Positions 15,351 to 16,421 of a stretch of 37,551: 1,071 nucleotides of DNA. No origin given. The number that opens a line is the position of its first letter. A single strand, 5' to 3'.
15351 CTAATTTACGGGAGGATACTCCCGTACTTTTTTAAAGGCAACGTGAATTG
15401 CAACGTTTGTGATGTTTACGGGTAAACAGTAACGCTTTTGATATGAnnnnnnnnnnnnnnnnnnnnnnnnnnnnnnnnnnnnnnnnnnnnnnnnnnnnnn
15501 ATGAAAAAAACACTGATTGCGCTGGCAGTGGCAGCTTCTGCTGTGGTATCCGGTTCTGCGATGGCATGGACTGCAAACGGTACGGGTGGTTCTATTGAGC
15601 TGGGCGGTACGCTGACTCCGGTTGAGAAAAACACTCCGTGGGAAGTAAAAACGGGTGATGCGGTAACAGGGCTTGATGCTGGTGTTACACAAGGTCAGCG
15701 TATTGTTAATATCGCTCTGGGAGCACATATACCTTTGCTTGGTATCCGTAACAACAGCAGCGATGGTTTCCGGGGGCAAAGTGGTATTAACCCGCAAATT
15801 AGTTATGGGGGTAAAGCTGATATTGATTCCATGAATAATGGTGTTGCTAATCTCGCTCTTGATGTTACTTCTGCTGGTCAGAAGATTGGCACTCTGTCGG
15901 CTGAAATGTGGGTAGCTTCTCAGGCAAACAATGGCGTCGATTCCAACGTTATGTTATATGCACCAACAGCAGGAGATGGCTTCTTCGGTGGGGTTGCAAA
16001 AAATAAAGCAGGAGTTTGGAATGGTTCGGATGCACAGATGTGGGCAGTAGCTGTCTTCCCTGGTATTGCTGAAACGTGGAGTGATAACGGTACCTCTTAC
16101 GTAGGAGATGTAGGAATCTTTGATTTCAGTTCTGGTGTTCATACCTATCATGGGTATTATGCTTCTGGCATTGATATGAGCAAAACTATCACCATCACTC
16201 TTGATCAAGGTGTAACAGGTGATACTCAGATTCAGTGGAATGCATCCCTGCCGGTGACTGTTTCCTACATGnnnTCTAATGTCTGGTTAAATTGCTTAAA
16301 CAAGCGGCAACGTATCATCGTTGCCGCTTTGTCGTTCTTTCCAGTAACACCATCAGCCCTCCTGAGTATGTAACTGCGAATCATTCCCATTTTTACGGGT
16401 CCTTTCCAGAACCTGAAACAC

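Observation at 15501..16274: Orphan K88/FaeG-like fimbrial subunit gene carried between the lysis cassette and cos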

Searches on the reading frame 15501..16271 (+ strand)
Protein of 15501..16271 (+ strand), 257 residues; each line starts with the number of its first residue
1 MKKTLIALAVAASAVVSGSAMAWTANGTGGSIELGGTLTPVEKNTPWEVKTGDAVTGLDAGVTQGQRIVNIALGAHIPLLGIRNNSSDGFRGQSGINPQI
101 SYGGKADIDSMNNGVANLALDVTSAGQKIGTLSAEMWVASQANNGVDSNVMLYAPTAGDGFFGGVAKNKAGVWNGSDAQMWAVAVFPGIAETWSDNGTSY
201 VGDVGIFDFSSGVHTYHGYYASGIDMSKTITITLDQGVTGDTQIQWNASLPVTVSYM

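Call 3: search_protein_families(library=pfam, proteins=[window:15501-16271:+], max_evalue=1)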
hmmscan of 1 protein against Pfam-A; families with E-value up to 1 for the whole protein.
window:15501-16271:+ (257 aa): 1 family
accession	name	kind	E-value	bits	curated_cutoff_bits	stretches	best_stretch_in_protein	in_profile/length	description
PF02432.21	Fimbrial_K88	-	3.2e-48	164.9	26.2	1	1-257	1-270/270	Fimbrial, major and minor subunit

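Call 4: search_protein_families(library=ncbifam, proteins=[window:15501-16271:+], max_evalue=1)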
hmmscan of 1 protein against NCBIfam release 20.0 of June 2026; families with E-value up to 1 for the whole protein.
window:15501-16271:+ (257 aa): 1 family
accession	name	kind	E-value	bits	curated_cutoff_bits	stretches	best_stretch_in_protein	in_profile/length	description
NF040942.2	hypo_ExtJ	equivalog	0.0017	18.7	52.5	1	1-55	1-56/77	selenite/tellurite reduction operon protein ExtJ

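Call 5: search_solved_structures(query=window:15501-16271:+, max_evalue=1, show_alignments=3)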
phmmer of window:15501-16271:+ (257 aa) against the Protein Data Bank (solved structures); distinct sequences matched with E-value up to 1: 6.
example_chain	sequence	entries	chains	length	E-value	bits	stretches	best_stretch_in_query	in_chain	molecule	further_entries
2j6g_A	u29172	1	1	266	0.01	18.7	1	22-256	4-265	FAEG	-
2a7n_A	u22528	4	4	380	0.084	15.7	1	26-110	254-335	L(+)-mandelate dehydrogenase | (S)-Mandelate Dehydrogenase | (S)-mandelate dehydrogenase, Peroxisomal (S)-2-hydroxy-acid oxidase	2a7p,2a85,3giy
1huv_A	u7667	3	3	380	0.084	15.7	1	26-110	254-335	L(+)-MANDELATE DEHYDROGENASE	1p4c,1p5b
2j6r_B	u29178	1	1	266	0.084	15.7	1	22-256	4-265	K88 FIMBRIAL PROTEIN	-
6bfg_A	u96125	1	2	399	0.09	15.6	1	26-110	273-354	(S)-mandelate dehydrogenase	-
2j6r_A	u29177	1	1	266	0.099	15.5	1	22-256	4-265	K88 FIMBRIAL PROTEIN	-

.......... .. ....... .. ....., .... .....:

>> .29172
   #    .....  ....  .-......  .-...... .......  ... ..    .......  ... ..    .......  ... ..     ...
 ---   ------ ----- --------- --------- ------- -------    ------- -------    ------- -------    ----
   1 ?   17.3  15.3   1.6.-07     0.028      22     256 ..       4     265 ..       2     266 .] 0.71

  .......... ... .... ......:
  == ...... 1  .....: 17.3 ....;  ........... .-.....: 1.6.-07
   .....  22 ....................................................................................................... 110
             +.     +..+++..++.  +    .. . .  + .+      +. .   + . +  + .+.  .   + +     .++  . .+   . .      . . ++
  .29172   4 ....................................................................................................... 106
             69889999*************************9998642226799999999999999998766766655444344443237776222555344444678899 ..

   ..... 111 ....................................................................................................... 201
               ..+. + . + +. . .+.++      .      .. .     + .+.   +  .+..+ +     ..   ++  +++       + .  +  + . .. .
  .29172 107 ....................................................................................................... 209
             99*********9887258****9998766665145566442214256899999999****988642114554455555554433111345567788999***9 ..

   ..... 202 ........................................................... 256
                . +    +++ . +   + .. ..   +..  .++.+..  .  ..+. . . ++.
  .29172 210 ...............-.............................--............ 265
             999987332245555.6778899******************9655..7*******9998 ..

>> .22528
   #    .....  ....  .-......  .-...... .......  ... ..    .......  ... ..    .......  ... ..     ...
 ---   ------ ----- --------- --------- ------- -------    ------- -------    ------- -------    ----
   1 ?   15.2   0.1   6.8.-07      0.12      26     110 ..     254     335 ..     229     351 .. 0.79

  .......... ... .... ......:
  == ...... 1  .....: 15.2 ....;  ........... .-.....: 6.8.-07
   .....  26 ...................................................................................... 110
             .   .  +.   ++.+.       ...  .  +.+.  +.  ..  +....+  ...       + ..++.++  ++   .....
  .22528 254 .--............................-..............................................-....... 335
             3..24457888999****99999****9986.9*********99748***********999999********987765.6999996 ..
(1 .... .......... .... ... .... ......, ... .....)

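Call 11: search_dna_similar(query=window:15501-16271:+, collection=phages, mode=protein, max_rows=40, max_evalue=0.001)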
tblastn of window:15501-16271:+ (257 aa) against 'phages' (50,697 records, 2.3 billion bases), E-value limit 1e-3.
Records with a match: 2; places in all: 2; records where one place covers at least 80% of the query: 1.
Best place of each record, by identity: <60% 2.
By first word of the organism name: Salmonella 1; Escherichia 1.
By host as written in the record: Salmonella enterica subsp. enterica serovar Kentucky 1; Escherichia coli O157:H7 ATCC 43895 1.
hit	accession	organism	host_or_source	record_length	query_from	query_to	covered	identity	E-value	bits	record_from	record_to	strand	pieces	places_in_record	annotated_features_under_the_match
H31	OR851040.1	Salmonella phage S.Kent 1-2-1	Salmonella enterica subsp. enterica ...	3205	1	256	100%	39.2%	2e-20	96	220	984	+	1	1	record has no annotation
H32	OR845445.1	Escherichia phage ECO95 1-6-1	Escherichia coli O157:H7 ATCC 43895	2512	1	130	51%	52.7%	1e-9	64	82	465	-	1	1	record has no annotation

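Call 12: find_homologous_proteins(query=window:15501-16271:+)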
Query window:15501-16271:+ (257 aa): 1027 proteins with E <= 0.001 among 3279 candidates; the best 120 are listed.
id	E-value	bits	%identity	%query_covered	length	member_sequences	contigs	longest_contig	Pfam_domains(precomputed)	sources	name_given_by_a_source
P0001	6.2e-157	539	96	100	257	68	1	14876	PF02432.22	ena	-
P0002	7.4e-138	476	87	100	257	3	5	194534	PF02432.22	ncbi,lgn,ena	ncbi:TPA: hypothetical protein ACGP5J_004795 [Escherichia coli]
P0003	3.3e-135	468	86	100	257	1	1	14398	PF02432.22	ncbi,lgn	ncbi:hypothetical protein Q0T21_25190 [Escherichia coli O25:H4]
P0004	5.6e-135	467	86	100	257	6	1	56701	PF02432.22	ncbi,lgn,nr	ncbi:TPA: hypothetical protein N2388_004118 [Escherichia coli]|nr:hypothetical protein [Escherichia 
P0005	6.8e-133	460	84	100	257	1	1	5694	PF02432.22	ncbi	-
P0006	1.5e-132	459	84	100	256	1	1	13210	PF02432.22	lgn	-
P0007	3.1e-132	458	83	100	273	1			PF02432.22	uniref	uniref:F4 family fimbrial subunit n=1 Tax=Escherichia coli TaxID=562 RepID=UPI001FCE6438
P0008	1.7e-131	455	83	100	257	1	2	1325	PF02432.22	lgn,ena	-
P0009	2.8e-131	455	82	100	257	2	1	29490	PF02432.22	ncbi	ncbi:TPA: hypothetical protein ACV18J_004672 [Escherichia coli]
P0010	1.6e-130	452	82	100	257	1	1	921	PF02432.22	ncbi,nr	ncbi:TPA: hypothetical protein RMA68_005092 [Escherichia coli]|nr:hypothetical protein [Escherichia 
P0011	5.6e-129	447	81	100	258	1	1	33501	PF02432.22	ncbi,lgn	ncbi:hypothetical protein ABGS56_004092 [Escherichia coli]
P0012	5.7e-128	444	82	100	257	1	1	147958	PF02432.22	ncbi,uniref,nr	ncbi:hypothetical protein NOE11_11850 [Escherichia coli]|uniref:F4 family fimbrial subunit n=1 Tax=E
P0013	4.7e-127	441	81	100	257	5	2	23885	PF02432.22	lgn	-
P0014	1.1e-125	436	81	100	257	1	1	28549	PF02432.22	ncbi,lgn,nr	ncbi:hypothetical protein KNZ44_003113 [Escherichia coli]|nr:hypothetical protein [Escherichia coli]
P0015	2.1e-122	426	83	93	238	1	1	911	PF02432.22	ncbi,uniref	ncbi:hypothetical protein ACGI42_25580, partial [Escherichia coli]|uniref:F4 family fimbrial subunit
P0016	5.7e-120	418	77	91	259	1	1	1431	PF02432.22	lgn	-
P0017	1.8e-113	396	73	100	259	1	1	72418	PF02432.22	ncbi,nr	ncbi:hypothetical protein NEM56_22030 [Escherichia coli]|nr:hypothetical protein [Escherichia coli]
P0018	2.9e-108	379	69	100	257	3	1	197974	PF02432.22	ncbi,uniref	ncbi:hypothetical protein [Escherichia coli]|uniref:F4 family fimbrial subunit n=1 Tax=Escherichia c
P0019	8.7e-105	368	68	100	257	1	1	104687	PF02432.22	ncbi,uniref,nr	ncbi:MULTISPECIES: hypothetical protein [unclassified Enterobacter]|uniref:F4 family fimbrial subuni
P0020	4.4e-93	330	63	100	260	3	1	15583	PF02432.22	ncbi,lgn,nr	ncbi:hypothetical protein J0R59_004558 [Salmonella enterica subsp. enterica serovar Isangi]|nr:hypot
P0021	4.7e-93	330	64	100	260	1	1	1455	PF02432.22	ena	-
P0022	6.8e-88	313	61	100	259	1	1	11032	PF02432.22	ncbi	ncbi:hypothetical protein ACU01Y_005042 [Salmonella enterica subsp. enterica serovar Newport]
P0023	7.3e-81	290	56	100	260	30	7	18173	PF02432.22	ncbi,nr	ncbi:TPA: hypothetical protein ACJFZM_004330 [Salmonella enterica subsp. enterica serovar Oranienbur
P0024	2.4e-79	285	58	100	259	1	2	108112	PF02432.22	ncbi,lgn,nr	ncbi:hypothetical protein AH332_20890 [Salmonella enterica subsp. salamae]|nr:hypothetical protein [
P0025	2.2e-78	281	57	100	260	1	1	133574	PF02432.22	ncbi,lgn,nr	ncbi:hypothetical protein ONW92_004071 [Salmonella enterica]|nr:hypothetical protein [Salmonella ent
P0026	7.9e-78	280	57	100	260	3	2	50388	PF02432.22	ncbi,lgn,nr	ncbi:hypothetical protein NVU42_004273 [Salmonella enterica]|nr:hypothetical protein [Salmonella ent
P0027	5.7e-77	277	55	100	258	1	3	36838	PF02432.22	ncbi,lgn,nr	ncbi:hypothetical protein ATM56_005113 [Salmonella enterica subsp. enterica serovar Isangi]|nr:hypot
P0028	6.4e-77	277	57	100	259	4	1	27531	PF02432.22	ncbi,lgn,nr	ncbi:hypothetical protein K9928_004523 [Salmonella enterica subsp. enterica serovar Oranienburg]|nr:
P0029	1.0e-75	273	56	100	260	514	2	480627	PF02432.22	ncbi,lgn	ncbi:hypothetical protein AAIJ41_002627 [Salmonella enterica]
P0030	1.3e-74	269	55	100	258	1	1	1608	PF02432.22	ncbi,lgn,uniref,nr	ncbi:hypothetical protein [Salmonella enterica]|uniref:F4 family fimbrial subunit n=1 Tax=Salmonella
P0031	8.0e-74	267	55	100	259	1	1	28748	PF02432.22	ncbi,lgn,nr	ncbi:hypothetical protein XS46_004360 [Salmonella enterica subsp. enterica]|nr:hypothetical protein 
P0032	4.6e-72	261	53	100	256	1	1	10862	PF02432.22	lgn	-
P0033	9.2e-72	260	55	100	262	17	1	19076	PF02432.22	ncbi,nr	ncbi:TPA: hypothetical protein J1Z66_004313 [Escherichia coli]|nr:hypothetical protein [Escherichia 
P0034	1.6e-71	259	54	100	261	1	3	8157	PF02432.22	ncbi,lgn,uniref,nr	ncbi:hypothetical protein DLV22_24925 [Shigella boydii]|uniref:Fimbrial protein n=1 Tax=Shigella boy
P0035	2.1e-71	259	53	100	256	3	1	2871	PF02432.22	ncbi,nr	ncbi:TPA: hypothetical protein JWI13_004940 [Escherichia coli]|nr:hypothetical protein [Escherichia 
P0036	2.1e-71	259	54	100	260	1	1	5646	PF02432.22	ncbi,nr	ncbi:hypothetical protein HT425_005039 [Escherichia coli]|nr:hypothetical protein [Escherichia coli]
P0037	3.5e-71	258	53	100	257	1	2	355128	PF02432.22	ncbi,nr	ncbi:hypothetical protein RCO08_21880 [Escherichia coli]|nr:hypothetical protein [Escherichia coli] 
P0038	3.5e-71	258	55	100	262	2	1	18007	PF02432.22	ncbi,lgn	ncbi:hypothetical protein ABGP60_004753 [Escherichia coli]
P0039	4.6e-71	257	53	100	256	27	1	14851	PF02432.22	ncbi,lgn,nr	ncbi:hypothetical protein HKE85_004682 [Escherichia coli]|nr:hypothetical protein [Escherichia coli]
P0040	5.9e-71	257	55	100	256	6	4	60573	PF02432.22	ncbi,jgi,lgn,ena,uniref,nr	ncbi:hypothetical protein ACRBZB_005019 [Escherichia coli]|uniref:F4 family fimbrial subunit n=1 Tax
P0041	7.4e-71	257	52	100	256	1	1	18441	PF02432.22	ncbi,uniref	ncbi:hypothetical protein V5O86_24340 [Escherichia coli]|uniref:F4 family fimbrial subunit n=1 Tax=E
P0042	8.8e-71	257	53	100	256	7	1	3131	PF02432.22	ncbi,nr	ncbi:TPA: hypothetical protein OZS11_004858 [Escherichia coli]|nr:hypothetical protein [Escherichia 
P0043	2.2e-70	255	53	100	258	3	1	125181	PF02432.22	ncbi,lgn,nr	ncbi:hypothetical protein JF527_003098 [Salmonella enterica]|nr:hypothetical protein [Salmonella ent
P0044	5.5e-70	254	53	100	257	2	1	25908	PF02432.22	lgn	-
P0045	6.6e-70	254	52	100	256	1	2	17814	PF02432.22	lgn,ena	-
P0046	7.2e-70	254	54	100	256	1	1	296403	PF02432.22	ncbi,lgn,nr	ncbi:TPA: hypothetical protein JLE90_001593 [Escherichia coli]|nr:hypothetical protein [Escherichia 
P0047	1.1e-69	253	54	100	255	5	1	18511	PF02432.22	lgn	-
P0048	1.1e-69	253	52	100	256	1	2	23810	PF02432.22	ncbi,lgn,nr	ncbi:TPA: hypothetical protein PX820_004927 [Escherichia coli]|nr:hypothetical protein [Escherichia 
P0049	1.4e-69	253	53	100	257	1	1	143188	PF02432.22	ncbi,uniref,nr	ncbi:hypothetical protein PS037_23445 (plasmid) [Escherichia albertii]|uniref:F4 family fimbrial sub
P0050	2.4e-69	252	53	100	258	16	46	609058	PF02432.22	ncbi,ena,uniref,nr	ncbi:hypothetical protein RCT70_03675 [Escherichia marmotae]|uniref:F4 family fimbrial subunit n=1 T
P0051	2.9e-69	252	53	100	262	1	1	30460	PF02432.22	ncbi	-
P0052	3.2e-69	251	52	100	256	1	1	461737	PF02432.22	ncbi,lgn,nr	ncbi:TPA: hypothetical protein JLL95_001604 [Escherichia coli]|nr:hypothetical protein [Escherichia 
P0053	4.0e-69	251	53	100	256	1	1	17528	PF02432.22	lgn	-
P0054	6.2e-69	250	52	100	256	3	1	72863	PF02432.22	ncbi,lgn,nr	ncbi:hypothetical protein QWS50_004468 [Escherichia coli]|nr:hypothetical protein [Escherichia coli]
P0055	7.3e-69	250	52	100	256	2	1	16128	PF02432.22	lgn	-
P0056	1.0e-68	250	52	100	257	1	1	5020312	PF02432.22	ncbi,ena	-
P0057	1.1e-68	250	52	99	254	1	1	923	PF02432.22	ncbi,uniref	ncbi:hypothetical protein, partial [Escherichia sp. MOD1-EC6098]|uniref:F4 family fimbrial subunit n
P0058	1.5e-68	249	52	100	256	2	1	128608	PF02432.22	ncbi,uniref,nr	ncbi:hypothetical protein [Escherichia coli]|uniref:F4 family fimbrial subunit n=1 Tax=Escherichia c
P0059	1.6e-68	249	52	100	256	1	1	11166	PF02432.22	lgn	-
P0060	2.4e-68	249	52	100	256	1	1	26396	PF02432.22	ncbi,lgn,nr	ncbi:TPA: hypothetical protein JLG19_004483 [Escherichia coli]|nr:hypothetical protein [Escherichia 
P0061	2.4e-68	249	50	100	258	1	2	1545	PF02432.22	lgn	-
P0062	2.7e-68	248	53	100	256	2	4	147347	PF02432.22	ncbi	ncbi:TPA: hypothetical protein ACP7UU_004725 [Escherichia coli]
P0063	3.5e-68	248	51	100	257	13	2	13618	PF02432.22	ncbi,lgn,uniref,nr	ncbi:hypothetical protein [Escherichia sp. MOD1-EC5948]|uniref:F4 family fimbrial subunit n=1 Tax=Es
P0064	8.9e-68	247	52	100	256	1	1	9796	PF02432.22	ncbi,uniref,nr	ncbi:hypothetical protein [Escherichia coli]|uniref:F4 family fimbrial subunit n=1 Tax=Escherichia c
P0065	1.4e-67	246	52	100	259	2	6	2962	PF02432.22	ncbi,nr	ncbi:hypothetical protein [Yersinia enterocolitica]|nr:hypothetical protein [Yersinia enterocolitica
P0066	1.5e-67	246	54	100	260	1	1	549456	PF02432.22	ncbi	-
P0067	1.7e-67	246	54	100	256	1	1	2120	PF02432.22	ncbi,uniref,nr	ncbi:hypothetical protein [Escherichia sp. MOD1-EC6163]|uniref:F4 family fimbrial subunit n=1 Tax=Es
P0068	1.7e-67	246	53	100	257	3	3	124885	PF02432.22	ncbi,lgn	ncbi:TPA: hypothetical protein ACITTV_000844 [Salmonella enterica subsp. enterica serovar Saintpaul]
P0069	1.9e-67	246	55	100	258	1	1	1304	PF02432.22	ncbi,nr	ncbi:TPA: hypothetical protein M2Q89_004931 [Escherichia coli]|nr:hypothetical protein [Escherichia 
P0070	1.9e-67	246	49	100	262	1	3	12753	PF02432.22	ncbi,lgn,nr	ncbi:cshE pilin [Shigella boydii]|nr:cshE pilin [Shigella boydii] EKE6972074.1 cshE pilin [Shigella 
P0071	2.3e-67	245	53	100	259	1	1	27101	PF02432.22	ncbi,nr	ncbi:TPA: hypothetical protein IEP80_003445 [Escherichia coli]|nr:hypothetical protein [Escherichia 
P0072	2.5e-67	245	53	100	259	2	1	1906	PF02432.22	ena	-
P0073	2.7e-67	245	52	100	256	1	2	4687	PF02432.22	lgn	-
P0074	3.2e-67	245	51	100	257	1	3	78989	PF02432.22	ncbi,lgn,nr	ncbi:hypothetical protein G4U01_004887 [Escherichia coli]|nr:hypothetical protein [Escherichia coli]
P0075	3.7e-67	245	51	100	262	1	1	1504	PF02432.22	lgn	-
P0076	4.1e-67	245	51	100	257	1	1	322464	PF02432.22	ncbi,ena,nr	ncbi:TPA: hypothetical protein OW887_004981 [Escherichia coli]|nr:hypothetical protein [Escherichia 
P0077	9.1e-67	243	53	100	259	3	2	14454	PF02432.22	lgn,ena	-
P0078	9.3e-67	243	53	100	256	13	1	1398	PF02432.22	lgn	-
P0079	9.7e-67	243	51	100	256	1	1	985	PF02432.22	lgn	-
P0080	9.7e-67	243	51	100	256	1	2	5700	PF02432.22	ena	-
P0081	1.5e-66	243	51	100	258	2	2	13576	PF02432.22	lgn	-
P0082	1.6e-66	243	52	100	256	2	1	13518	PF02432.22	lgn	-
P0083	1.7e-66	243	53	100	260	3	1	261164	PF02432.22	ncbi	ncbi:hypothetical protein POW39_02490 [Escherichia coli]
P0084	2.3e-66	242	54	100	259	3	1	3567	PF02432.22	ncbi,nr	ncbi:TPA: hypothetical protein R5T20_005334 [Escherichia coli]|nr:hypothetical protein [Escherichia 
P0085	3.0e-66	242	53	100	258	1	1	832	PF02432.22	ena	-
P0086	3.6e-66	241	51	100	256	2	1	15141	PF02432.22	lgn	-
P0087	4.7e-66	241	52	100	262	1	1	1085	PF02432.22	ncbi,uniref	ncbi:hypothetical protein ABN112_24020, partial [Escherichia coli]|uniref:F4 family fimbrial subunit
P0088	5.0e-66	241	52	100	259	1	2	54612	PF02432.22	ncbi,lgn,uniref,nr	ncbi:hypothetical protein [Escherichia coli]|uniref:F4 family fimbrial subunit n=1 Tax=Escherichia c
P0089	9.6e-66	240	52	100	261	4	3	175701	PF02432.22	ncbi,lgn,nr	ncbi:TPA: hypothetical protein LAL75_001650 [Escherichia coli]|nr:hypothetical protein [Escherichia 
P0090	1.0e-65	240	50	100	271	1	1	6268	PF02432.22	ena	-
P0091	1.1e-65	240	52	100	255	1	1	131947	PF02432.22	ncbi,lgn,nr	ncbi:hypothetical protein OM280_18560 [Escherichia albertii]|nr:hypothetical protein [Escherichia al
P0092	1.3e-65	240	52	100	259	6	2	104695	PF02432.22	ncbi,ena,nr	ncbi:TPA: fimbrial protein [Escherichia coli]|nr:fimbrial protein [Escherichia coli]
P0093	1.4e-65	240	52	100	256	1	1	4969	PF02432.22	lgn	-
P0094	1.7e-65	239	49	100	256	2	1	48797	PF02432.22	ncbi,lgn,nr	ncbi:TPA: hypothetical protein J8Z92_004057 [Escherichia coli]|nr:hypothetical protein [Escherichia 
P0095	1.7e-65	239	50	100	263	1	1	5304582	PF02432.22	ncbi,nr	ncbi:hypothetical protein HVX30_19730 [Escherichia coli]|nr:hypothetical protein HVX30_19730 [Escher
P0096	1.9e-65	239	53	100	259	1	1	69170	PF02432.22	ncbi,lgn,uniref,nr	ncbi:hypothetical protein [Escherichia coli]|uniref:F4 family fimbrial subunit n=1 Tax=Escherichia c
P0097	2.3e-65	239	53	100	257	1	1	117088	PF02432.22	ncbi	-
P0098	2.4e-65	239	53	100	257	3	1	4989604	PF02432.22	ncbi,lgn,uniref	ncbi:hypothetical protein [Escherichia sp. F1]|uniref:F4 family fimbrial subunit n=1 Tax=Escherichia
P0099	2.5e-65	239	52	100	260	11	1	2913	PF02432.22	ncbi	ncbi:TPA: fimbrial protein [Escherichia coli]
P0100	2.5e-65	239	50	100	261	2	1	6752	PF02432.22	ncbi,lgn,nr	ncbi:hypothetical protein HAZ92_RS24245 [Escherichia coli]|nr:hypothetical protein [Escherichia coli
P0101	2.6e-65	239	52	100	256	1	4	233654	PF02432.22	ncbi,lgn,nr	ncbi:hypothetical protein JI87_000868 [Salmonella enterica subsp. enterica]|nr:hypothetical protein 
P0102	3.0e-65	238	51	100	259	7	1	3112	PF02432.22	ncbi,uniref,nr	ncbi:hypothetical protein [Escherichia sp. MOD1-EC5949]|uniref:F4 family fimbrial subunit n=1 Tax=Es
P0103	3.3e-65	238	52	100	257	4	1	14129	PF02432.22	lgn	-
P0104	3.4e-65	238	50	100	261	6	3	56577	PF02432.22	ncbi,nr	ncbi:hypothetical protein RCM32_09085 [Escherichia marmotae]|nr:hypothetical protein [Escherichia ma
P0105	3.9e-65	238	51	100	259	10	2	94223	PF02432.22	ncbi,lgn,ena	ncbi:TPA: hypothetical protein ACG7UW_004304 [Escherichia coli]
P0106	4.0e-65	238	52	100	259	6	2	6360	PF02432.22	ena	-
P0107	4.5e-65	238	52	100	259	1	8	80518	PF02432.22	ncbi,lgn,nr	ncbi:TPA: hypothetical protein OCX73_003975 [Escherichia coli]|nr:hypothetical protein [Escherichia 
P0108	5.0e-65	238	52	100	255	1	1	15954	PF02432.22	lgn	-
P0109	5.4e-65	238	48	100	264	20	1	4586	PF02432.22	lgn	-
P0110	5.9e-65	237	51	100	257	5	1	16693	PF02432.22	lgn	-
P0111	7.9e-65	237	48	100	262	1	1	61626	PF02432.22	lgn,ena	-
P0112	9.9e-65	237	49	100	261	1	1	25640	PF02432.22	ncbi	-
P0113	1.6e-64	236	49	100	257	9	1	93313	PF02432.22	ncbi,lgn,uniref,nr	ncbi:fimbrial protein [Escherichia sp. MOD1-EC7011]|uniref:F4 family fimbrial subunit n=1 Tax=Escher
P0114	1.6e-64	236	50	100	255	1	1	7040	PF02432.22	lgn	-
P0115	1.9e-64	236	52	100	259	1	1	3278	PF02432.22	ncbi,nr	ncbi:TPA: hypothetical protein JWL09_005276 [Escherichia coli]|nr:hypothetical protein [Escherichia 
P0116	2.4e-64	235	52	100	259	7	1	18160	PF02432.22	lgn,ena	-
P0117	2.5e-64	235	50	100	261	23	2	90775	PF02432.22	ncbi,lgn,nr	ncbi:hypothetical protein NFB33_003630 [Escherichia albertii]|nr:hypothetical protein [Escherichia a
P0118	2.8e-64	235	49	100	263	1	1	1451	PF02432.22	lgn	-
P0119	5.5e-64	234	51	100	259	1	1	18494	PF02432.22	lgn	-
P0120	6.9e-64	234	51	100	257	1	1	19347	PF02432.22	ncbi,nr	ncbi:TPA: hypothetical protein JLE90_004929 [Escherichia coli]|nr:hypothetical protein [Escherichia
